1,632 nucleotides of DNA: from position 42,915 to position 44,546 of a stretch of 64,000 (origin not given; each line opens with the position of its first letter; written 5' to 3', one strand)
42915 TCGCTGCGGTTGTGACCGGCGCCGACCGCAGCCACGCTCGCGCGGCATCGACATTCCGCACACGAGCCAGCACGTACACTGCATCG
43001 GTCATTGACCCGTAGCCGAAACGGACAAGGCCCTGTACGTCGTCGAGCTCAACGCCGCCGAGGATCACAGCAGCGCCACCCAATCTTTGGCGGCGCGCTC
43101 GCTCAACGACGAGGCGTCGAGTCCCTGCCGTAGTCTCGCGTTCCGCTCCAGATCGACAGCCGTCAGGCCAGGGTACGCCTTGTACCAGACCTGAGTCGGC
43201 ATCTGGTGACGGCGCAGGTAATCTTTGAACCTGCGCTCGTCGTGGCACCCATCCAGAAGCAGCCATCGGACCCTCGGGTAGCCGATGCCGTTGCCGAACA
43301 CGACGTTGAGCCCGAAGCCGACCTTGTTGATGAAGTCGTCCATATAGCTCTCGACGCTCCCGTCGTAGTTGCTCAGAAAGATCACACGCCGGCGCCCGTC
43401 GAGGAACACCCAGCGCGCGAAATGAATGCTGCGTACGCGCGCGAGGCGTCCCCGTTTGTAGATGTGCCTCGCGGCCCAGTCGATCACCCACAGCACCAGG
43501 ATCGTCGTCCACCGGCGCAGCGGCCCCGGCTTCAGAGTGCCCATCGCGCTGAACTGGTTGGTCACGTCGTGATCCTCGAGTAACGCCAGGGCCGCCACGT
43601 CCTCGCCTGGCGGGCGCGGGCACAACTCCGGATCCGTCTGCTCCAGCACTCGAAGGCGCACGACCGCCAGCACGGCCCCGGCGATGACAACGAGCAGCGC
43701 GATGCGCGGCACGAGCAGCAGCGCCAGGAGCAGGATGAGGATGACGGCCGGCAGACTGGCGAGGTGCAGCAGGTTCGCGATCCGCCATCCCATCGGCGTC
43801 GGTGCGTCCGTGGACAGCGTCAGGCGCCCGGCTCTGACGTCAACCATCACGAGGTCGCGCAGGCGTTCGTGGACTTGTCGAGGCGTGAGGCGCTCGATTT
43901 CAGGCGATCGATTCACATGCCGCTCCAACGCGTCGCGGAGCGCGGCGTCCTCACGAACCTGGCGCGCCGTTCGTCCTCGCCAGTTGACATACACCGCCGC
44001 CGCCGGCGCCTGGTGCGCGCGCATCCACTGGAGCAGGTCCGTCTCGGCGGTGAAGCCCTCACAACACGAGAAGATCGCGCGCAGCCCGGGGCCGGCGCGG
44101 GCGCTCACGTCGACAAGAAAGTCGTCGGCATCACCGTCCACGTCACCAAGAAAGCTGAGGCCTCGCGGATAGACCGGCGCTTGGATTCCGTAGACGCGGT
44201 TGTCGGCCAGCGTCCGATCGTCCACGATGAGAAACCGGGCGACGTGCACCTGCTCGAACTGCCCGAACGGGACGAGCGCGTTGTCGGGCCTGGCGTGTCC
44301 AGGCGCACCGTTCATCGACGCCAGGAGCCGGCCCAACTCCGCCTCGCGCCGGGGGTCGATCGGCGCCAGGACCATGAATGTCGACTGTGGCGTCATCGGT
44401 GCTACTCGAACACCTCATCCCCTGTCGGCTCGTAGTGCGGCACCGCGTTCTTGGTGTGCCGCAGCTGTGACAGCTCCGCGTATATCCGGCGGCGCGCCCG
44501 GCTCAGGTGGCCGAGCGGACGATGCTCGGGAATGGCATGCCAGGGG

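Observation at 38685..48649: Six-gene operon joining three different haem enzymes to a membrane-embedded patatin phospholipase: candidate lipid-oxidation/oxylipin system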

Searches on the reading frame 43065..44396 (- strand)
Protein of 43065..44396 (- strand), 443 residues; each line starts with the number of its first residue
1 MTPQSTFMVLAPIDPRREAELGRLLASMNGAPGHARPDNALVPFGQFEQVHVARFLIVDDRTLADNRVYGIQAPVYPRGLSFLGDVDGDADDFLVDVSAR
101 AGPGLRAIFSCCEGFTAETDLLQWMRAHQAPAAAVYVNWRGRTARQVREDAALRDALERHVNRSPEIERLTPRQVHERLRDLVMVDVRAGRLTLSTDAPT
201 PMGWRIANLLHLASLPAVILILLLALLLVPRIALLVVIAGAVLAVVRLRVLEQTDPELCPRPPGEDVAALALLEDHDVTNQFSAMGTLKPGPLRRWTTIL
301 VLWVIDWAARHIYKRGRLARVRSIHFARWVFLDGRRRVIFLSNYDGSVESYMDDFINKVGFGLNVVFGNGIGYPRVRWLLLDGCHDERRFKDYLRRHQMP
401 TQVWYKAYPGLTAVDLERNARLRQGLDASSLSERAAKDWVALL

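Call 3: search_protein_families(library=pfam, proteins=[window:43065-44396:-], max_evalue=0.01)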
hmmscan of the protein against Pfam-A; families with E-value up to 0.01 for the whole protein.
window:43065-44396:- (443 aa): 0 families

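Call 4: search_protein_families(library=ncbifam, proteins=[window:43065-44396:-], max_evalue=0.01)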
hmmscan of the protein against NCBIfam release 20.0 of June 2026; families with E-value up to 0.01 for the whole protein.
window:43065-44396:- (443 aa): 0 families

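Call 15: find_homologous_proteins(query=window:43065-44396:-, max_evalue=0.001)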
Query window:43065-44396:- (443 aa): 5052 proteins with E <= 0.001 among 8000 candidates; the best 120 are listed.
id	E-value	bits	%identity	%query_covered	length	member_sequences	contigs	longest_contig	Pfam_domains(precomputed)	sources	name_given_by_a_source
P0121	5.0e-276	933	93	100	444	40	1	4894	-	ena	-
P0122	2.3e-266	902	90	100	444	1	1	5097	-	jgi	jgi:hypothetical protein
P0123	3.3e-258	875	86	100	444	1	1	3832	-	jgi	jgi:hypothetical protein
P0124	1.7e-256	869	88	98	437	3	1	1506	-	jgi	jgi:hypothetical protein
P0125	2.2e-255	865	88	98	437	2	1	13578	-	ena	-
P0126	3.0e-255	865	88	98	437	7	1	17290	-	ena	-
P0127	1.9e-252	856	86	98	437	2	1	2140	-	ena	-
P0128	1.4e-249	846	86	98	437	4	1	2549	-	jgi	-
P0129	1.1e-248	843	86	98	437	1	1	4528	-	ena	-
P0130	5.2e-248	841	85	98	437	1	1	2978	-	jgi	jgi:hypothetical protein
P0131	2.1e-247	839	83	100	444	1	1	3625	-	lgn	-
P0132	1.7e-239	813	82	98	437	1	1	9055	-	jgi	jgi:hypothetical protein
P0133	1.9e-217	740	74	100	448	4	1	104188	-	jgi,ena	-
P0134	1.6e-214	731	73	100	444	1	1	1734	-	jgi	jgi:hypothetical protein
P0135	2.5e-198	677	67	100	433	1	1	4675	-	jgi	jgi:hypothetical protein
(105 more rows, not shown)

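Call 29: predict_structure(alignment_id=A2)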
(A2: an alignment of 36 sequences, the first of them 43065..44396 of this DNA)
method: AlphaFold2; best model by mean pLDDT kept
length: 443 residues; sequences in the alignment: 36
mean_pLDDT: 78.6   pTM: 0.81
mean pLDDT of the five models: 78.6, 73.2, 72.5, 72.5, 61.9
residues with pLDDT >= 90: 100; 70-90: 226; 50-70: 93; < 50: 24
segments of 3 or more residues with pLDDT < 50: 316-319, 426-443
pLDDT, mean of each block of 10 residues (from residue 1): 85 96 93 84 92 90 77 87 93 96 97 96 97 82 79 82 81 80 88 76 83 88 86 85 85 73 66 54 80 87 85 56 77 89 68 56 67 66 61 74 82 66 49 40 32
secondary structure, 60 per line:
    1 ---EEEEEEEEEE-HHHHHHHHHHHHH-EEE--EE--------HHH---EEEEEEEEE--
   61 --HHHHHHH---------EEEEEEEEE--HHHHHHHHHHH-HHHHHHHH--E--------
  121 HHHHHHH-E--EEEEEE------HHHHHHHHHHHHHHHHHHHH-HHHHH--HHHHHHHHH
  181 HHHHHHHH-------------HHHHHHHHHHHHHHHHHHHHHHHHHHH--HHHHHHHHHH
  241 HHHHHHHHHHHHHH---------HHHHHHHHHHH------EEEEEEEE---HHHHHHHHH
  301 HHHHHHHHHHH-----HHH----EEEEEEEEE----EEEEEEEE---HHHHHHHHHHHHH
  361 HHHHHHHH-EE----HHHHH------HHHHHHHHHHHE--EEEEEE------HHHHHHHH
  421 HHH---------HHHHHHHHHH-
elements in order: E4-13 H15-27 E29-31 E50-58 H63-69 E79-87 H90-100 H102-109 H121-127 E132-137 H144-163 H165-169 H172-188 H202-228 H231-254 H264-274 E281-288 H292-311 E324-332 E337-344 H348-368 H376-380 H387-397 E401-406 H413-423 H433-442
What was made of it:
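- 43065..44396 (-): g4: 443-aa protein made of two ferredoxin-like (ABM-type alpha+beta barrel) halves joined by long helices that include a transmembrane hairpin. It always lies immediately upstream of g5. AlphaFold model has pLDDT 78.6 and pTM 0.81 (call 29).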

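Call 33: fold_search(model_id=the predicted structure, library=pdb)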
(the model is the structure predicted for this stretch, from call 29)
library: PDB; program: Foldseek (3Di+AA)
matches with E <= 10: 381; with E <= 0.001: 3
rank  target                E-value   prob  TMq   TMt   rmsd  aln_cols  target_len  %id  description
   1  9lmn_B                3.2e-04  1.00  0.36  0.43   8.3       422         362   11  Crystal structure of a polyketide ABM/SchA-like domain-containing protein WhiE-ORFI from Streptomyces coelicolor (released 2025-11-26)
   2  9ltx                  1.0e-03  1.00  0.33  0.60   6.5       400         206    9  Crystal structure of a polyketide decarboxylase Abx(+)O from Actinomycetes sp. MA7150 (released 2026-03-04)
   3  9lmn_A                1.0e-03  1.00  0.34  0.41   9.5       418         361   11  Crystal structure of a polyketide ABM/SchA-like domain-containing protein WhiE-ORFI from Streptomyces coelicolor (released 2025-11-26)
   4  8wyt                  4.8e-02  0.11  0.16  0.08  26.0       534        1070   11  Partially closed Falcilysin bound to MK-4815, from MK-4815-treated dataset (released 2024-08-07)
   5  8wyy                  8.3e-02  0.10  0.16  0.08  26.4       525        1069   12  Open falcilysin, from free falcilysin dataset (released 2024-08-07)
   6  3mcs_A                9.8e-02  0.92  0.29  0.52   8.3       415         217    5  Crystal structure of Putative monooxygenase (FN1347) from FUSOBACTERIUM NUCLEATUM SUBSP. NUCLEATUM ATCC 25586 at 2.55  (released 2010-05-19)
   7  8ate                  1.1e-01  0.28  0.13  0.11  11.9       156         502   15  Galacturonic acid oxidase from Citrus sinensis (released 2023-09-06)
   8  1tuw                  1.2e-01  0.91  0.17  0.54   4.7       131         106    9  Structural and Functional Analysis of Tetracenomycin F2 Cyclase from Streptomyces glaucescens: A Type-II Polyketide Cycl (released 2004-08-03)
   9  3mcs_B                1.8e-01  0.87  0.30  0.52   7.9       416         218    5  Crystal structure of Putative monooxygenase (FN1347) from FUSOBACTERIUM NUCLEATUM SUBSP. NUCLEATUM ATCC 25586 at 2.55  (released 2010-05-19)
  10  6qo0_A                2.1e-01  0.14  0.19  0.25  12.6       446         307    7  I47W mutated sulfur oxygenase reductase from Acidianus ambivaens (released 2020-03-04)
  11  6qjc_A                3.4e-01  0.13  0.21  0.28  12.6       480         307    7  Dimethyl disulfide inhibited sulfur oxygenase reductase (released 2020-02-05)
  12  6qne_A                3.4e-01  0.13  0.21  0.27  13.1       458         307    7  Y102G mutated sulfur oxygenase reductase from Acidianus ambivalens (released 2020-03-04)
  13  3gn6_B                3.8e-01  0.20  0.22  0.30  13.8       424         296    9  Crystal structure of CT0912, ORFan protein from Chlorobium tepidum with a ferredoxin-like domain repeat (NP_661805.1)  (released 2009-03-31)
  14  6qmv_A                4.0e-01  0.11  0.20  0.26  13.2       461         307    7  E87D sulfur oxygenase reductase (released 2020-03-04)
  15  4jou                  4.2e-01  0.30  0.12  0.30   5.5        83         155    7  Structural study of Bacillus subtilis HmoB in complex with heme (released 2014-03-19)
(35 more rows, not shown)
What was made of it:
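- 43065..44396 (-): Foldseek finds WhiE-ORFI ABM/SchA-like 9lmn (E 3e-4), polyketide decarboxylase 9ltx, putative monooxygenase 3mcs and TcmI 1tuw (call 33).
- On ABM / dimeric alpha+beta-barrel (ferredoxin-like) proteins: The g4 model (pLDDT 78.6) matches WhiE-ORFI 9lmn (E 3e-4), 9ltx, 3mcs and 1tuw (calls 29, 33).
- The g4 model gives weak matches to the haem-degrading enzymes HmoB and LmHde (call 33).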

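Call 71: search_protein_families(library=padloc, proteins=[window:43065-44396:-], max_evalue=0.01)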
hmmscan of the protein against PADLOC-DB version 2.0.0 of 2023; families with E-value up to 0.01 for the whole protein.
window:43065-44396:- (443 aa): 0 families
